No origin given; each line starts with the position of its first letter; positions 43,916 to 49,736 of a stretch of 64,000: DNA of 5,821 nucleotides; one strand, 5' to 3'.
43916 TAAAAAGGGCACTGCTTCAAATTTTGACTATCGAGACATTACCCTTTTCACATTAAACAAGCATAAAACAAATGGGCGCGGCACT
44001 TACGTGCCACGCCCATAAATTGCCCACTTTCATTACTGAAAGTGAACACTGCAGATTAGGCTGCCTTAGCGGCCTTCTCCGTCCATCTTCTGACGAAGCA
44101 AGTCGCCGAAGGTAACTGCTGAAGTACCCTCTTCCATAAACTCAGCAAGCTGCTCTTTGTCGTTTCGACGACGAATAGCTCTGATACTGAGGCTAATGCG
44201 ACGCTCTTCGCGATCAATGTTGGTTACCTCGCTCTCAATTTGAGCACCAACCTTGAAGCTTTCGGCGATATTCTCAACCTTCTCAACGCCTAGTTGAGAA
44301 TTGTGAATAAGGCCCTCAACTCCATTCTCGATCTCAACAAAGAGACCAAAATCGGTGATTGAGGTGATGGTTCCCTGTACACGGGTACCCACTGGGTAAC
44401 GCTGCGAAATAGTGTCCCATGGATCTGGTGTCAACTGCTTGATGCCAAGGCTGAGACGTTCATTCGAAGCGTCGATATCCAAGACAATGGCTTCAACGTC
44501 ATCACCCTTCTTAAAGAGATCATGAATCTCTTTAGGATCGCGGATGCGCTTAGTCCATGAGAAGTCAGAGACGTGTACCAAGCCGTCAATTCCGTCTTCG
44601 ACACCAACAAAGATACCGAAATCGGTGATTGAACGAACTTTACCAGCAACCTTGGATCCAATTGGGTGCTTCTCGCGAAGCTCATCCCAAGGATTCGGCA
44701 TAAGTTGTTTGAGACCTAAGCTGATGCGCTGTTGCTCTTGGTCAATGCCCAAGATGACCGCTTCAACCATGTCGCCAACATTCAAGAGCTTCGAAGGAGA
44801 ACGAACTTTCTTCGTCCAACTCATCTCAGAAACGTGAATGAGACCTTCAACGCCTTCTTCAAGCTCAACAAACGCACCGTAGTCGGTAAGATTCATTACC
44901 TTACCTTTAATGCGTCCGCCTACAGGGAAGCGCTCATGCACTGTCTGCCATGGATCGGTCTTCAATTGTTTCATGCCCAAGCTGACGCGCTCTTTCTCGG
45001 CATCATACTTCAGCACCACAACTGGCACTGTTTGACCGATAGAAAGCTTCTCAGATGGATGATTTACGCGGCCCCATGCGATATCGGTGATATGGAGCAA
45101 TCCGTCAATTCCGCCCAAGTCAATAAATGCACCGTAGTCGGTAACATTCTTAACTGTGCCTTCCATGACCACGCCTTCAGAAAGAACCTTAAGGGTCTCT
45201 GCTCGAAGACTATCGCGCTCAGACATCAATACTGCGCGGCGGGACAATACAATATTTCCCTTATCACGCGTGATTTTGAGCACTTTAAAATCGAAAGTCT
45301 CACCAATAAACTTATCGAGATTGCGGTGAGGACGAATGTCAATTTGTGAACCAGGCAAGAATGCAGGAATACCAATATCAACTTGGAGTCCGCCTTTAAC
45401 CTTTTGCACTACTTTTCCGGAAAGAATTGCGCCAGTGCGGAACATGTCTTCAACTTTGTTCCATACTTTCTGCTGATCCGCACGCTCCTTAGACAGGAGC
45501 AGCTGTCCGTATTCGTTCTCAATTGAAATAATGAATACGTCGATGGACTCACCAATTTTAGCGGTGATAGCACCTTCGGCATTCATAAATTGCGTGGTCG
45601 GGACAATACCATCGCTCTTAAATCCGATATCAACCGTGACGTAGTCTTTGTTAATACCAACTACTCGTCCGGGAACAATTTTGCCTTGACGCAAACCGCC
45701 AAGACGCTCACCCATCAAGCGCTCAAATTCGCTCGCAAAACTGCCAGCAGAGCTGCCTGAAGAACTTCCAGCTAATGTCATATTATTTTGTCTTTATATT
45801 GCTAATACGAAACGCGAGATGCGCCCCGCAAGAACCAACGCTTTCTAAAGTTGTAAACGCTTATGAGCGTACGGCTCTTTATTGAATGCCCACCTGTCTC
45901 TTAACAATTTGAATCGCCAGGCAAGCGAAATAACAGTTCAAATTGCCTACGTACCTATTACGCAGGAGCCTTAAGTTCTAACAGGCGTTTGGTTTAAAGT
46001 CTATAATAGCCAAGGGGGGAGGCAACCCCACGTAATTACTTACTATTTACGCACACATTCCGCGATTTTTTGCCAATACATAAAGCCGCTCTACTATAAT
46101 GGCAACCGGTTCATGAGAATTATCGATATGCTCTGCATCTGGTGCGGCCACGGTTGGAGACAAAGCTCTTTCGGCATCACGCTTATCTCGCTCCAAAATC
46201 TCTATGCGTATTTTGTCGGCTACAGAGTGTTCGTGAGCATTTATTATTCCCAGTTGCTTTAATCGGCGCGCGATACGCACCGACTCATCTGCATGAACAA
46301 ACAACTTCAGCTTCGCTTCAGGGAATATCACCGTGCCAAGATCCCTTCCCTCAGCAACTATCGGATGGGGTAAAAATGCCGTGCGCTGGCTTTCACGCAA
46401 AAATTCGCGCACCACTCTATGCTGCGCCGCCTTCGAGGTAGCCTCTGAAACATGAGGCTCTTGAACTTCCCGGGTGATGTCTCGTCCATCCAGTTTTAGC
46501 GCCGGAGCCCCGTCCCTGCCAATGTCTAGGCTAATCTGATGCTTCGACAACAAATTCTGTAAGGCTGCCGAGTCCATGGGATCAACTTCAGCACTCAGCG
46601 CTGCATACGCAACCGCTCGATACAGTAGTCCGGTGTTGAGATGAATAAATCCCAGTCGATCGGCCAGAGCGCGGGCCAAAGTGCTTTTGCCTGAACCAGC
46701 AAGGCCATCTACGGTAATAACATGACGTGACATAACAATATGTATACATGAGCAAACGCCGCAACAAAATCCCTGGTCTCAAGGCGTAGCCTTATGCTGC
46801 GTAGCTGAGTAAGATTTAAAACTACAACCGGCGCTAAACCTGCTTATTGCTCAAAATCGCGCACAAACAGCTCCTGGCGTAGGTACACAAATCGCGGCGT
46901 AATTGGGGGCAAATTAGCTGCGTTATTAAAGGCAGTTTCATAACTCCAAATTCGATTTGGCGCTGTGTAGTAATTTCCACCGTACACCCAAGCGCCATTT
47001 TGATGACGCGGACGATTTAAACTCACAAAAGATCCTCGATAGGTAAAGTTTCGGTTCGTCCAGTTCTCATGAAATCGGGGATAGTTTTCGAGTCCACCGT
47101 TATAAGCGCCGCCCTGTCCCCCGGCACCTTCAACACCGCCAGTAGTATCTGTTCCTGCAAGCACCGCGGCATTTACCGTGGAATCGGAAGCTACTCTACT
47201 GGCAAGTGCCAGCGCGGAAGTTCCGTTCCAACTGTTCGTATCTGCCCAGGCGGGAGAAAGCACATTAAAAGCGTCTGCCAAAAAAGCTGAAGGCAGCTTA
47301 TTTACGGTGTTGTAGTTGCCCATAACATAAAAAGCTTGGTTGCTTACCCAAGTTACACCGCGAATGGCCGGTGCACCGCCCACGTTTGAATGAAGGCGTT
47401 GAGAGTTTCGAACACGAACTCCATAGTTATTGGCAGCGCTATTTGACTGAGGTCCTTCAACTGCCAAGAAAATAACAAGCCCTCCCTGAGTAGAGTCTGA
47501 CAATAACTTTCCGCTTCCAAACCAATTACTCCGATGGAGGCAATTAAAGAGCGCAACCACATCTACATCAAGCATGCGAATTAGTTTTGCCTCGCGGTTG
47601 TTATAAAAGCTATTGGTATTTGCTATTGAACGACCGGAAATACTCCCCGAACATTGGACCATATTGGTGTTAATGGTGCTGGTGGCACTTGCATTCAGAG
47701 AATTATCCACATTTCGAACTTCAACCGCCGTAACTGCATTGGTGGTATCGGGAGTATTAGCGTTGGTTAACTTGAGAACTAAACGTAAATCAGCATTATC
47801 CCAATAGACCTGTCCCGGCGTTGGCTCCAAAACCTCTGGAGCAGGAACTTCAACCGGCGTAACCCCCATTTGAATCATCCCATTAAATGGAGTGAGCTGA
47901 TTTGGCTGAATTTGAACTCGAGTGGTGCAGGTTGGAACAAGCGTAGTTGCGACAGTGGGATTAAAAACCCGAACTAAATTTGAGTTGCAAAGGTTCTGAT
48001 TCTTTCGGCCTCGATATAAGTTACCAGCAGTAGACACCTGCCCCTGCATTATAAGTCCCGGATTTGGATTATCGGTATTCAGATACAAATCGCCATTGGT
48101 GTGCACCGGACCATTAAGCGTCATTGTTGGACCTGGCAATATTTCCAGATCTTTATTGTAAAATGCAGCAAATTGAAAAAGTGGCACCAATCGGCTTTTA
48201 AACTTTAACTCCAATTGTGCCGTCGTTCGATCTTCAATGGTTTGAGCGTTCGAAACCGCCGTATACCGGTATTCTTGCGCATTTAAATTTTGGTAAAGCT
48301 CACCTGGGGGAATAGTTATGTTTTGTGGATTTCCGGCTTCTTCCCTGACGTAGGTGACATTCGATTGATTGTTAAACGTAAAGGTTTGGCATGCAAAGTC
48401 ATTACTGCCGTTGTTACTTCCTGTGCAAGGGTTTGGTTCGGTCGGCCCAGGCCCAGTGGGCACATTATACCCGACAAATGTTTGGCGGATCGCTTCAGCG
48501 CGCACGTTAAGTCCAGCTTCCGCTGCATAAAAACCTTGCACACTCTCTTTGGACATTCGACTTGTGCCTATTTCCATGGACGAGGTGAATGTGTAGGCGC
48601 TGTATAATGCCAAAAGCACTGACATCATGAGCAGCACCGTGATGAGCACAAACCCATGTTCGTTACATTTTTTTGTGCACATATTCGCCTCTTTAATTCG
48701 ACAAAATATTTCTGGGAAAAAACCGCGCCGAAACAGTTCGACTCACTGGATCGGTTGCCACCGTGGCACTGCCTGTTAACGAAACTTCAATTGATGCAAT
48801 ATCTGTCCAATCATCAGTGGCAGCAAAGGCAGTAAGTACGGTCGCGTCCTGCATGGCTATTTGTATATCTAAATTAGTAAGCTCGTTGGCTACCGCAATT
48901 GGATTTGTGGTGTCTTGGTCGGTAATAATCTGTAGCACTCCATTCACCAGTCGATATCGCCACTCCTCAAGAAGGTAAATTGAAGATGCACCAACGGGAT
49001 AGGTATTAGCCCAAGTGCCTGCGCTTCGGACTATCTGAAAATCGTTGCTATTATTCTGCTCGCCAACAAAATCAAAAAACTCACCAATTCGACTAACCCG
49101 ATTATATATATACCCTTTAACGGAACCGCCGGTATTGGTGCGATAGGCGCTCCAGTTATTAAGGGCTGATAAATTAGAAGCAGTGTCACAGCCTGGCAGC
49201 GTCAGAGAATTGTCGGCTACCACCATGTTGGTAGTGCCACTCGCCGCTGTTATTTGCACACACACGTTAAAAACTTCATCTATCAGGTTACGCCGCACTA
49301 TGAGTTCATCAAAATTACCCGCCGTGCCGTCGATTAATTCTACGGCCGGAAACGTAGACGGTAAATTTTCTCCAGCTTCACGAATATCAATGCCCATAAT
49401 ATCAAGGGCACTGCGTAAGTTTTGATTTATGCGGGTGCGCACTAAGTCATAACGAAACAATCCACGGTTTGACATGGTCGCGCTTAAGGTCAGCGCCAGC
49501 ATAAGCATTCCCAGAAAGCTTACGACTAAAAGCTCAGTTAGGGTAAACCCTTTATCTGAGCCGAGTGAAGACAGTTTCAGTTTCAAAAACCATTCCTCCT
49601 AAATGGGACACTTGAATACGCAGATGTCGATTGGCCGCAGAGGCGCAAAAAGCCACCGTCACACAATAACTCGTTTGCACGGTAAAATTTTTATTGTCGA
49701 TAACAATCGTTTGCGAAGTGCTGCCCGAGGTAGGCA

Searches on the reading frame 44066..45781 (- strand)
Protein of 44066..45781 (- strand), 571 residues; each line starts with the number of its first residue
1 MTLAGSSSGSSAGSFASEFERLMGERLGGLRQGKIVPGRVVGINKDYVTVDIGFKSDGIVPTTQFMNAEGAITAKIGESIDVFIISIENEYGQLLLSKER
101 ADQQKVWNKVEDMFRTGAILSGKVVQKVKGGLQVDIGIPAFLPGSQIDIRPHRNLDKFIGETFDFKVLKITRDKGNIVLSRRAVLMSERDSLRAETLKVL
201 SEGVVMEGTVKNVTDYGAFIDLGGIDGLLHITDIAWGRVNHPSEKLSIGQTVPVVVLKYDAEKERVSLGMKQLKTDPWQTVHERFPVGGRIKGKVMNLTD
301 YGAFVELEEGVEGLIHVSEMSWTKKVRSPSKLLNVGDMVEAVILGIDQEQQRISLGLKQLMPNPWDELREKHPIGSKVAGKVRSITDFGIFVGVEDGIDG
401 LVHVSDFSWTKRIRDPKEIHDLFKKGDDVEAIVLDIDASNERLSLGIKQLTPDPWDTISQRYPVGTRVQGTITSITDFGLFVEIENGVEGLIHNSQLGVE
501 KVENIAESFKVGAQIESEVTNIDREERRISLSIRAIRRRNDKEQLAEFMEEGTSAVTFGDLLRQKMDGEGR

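Call 14: search_protein_families(library=pfam, proteins=[window:44066-45781:-], max_evalue=0.001)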
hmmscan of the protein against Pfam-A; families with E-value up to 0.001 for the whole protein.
window:44066-45781:- (571 aa): 5 families
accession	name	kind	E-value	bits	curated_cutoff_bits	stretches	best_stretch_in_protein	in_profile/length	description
PF00575.29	S1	-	5.3e-97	318.7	22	6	463-534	3-74/74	S1 RNA binding domain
PF23459.1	S1_RRP5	-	3.2e-26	92.1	27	2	200-268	1-70/72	RRP5 S1 domain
PF21710.3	Spt6_S1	-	6.9e-23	81.2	27.5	0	294-357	23-86/91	Spt6, S1/OB domain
PF13509.12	S1_2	-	4.9e-10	39.8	21.8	0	464-500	1-36/61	S1 domain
PF17092.11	PCB_OB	-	1.6e-07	32.5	27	0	286-340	30-94/111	Penicillin-binding protein OB-like domain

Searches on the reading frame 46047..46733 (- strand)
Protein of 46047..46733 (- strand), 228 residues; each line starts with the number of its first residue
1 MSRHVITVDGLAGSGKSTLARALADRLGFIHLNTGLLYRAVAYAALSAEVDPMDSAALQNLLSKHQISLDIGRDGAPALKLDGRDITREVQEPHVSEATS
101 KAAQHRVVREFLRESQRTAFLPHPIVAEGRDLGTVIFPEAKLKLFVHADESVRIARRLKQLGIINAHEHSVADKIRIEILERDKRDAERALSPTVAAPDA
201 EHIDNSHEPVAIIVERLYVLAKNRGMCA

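Call 14: search_protein_families(library=pfam, proteins=[window:46047-46733:-], max_evalue=0.001)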
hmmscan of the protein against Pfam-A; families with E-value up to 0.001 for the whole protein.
window:46047-46733:- (228 aa): 6 families
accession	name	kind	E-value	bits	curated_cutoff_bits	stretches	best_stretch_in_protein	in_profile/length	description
PF02224.24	Cytidylate_kin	-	6.6e-55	186.5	26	1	6-220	1-208/211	Cytidylate kinase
PF13189.12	Cytidylate_kin2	-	1.4e-08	35.6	28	1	5-188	1-152/176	Cytidylate kinase-like family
PF13207.12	AAA_17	-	7.5e-07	29.9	27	1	10-42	2-34/136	AAA domain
PF13238.12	AAA_18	-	7.2e-06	26.9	29.4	1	6-50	1-25/128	AAA domain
PF13671.12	AAA_33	-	2.3e-05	25.2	27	1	5-48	1-40/143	AAA domain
PF05729.18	NACHT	-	0.00025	21.3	26.7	1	4-66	1-62/167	NACHT domain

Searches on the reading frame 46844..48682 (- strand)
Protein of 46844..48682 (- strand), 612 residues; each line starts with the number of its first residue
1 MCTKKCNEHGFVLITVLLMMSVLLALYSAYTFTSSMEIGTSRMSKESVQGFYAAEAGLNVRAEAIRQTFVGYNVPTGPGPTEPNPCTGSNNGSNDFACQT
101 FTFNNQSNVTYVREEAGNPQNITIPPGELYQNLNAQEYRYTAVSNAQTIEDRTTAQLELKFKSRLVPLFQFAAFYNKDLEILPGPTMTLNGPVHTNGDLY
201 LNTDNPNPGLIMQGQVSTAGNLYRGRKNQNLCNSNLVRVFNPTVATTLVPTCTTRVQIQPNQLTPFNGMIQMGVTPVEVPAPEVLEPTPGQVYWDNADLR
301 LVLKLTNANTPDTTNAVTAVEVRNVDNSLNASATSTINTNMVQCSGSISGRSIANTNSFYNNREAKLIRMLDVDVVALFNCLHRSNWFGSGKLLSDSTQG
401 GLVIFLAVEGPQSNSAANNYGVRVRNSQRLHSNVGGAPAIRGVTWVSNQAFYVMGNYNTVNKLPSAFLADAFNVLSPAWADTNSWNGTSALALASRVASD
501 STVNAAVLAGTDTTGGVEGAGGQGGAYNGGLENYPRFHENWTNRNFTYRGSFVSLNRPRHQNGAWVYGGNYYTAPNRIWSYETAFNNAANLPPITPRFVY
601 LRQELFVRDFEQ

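Call 14: search_protein_families(library=pfam, proteins=[window:46844-48682:-], max_evalue=0.001)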
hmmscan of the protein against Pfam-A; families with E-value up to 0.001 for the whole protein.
window:46844-48682:- (612 aa): 1 family
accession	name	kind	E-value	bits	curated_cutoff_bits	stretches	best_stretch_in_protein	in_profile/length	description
PF14341.11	PilX_N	-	0.00011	22.6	25.5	1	10-59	2-51/51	PilX N-terminal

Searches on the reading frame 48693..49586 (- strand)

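Call 14: search_protein_families(library=pfam, proteins=[window:48693-49586:-], max_evalue=0.001)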
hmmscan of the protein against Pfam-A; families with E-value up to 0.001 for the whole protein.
window:48693-49586:- (297 aa): 1 family
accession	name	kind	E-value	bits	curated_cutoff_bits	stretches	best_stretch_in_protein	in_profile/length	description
PF07963.17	N_methyl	-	0.00038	20.4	21.2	1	11-33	4-26/27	Prokaryotic N-terminal methylation motif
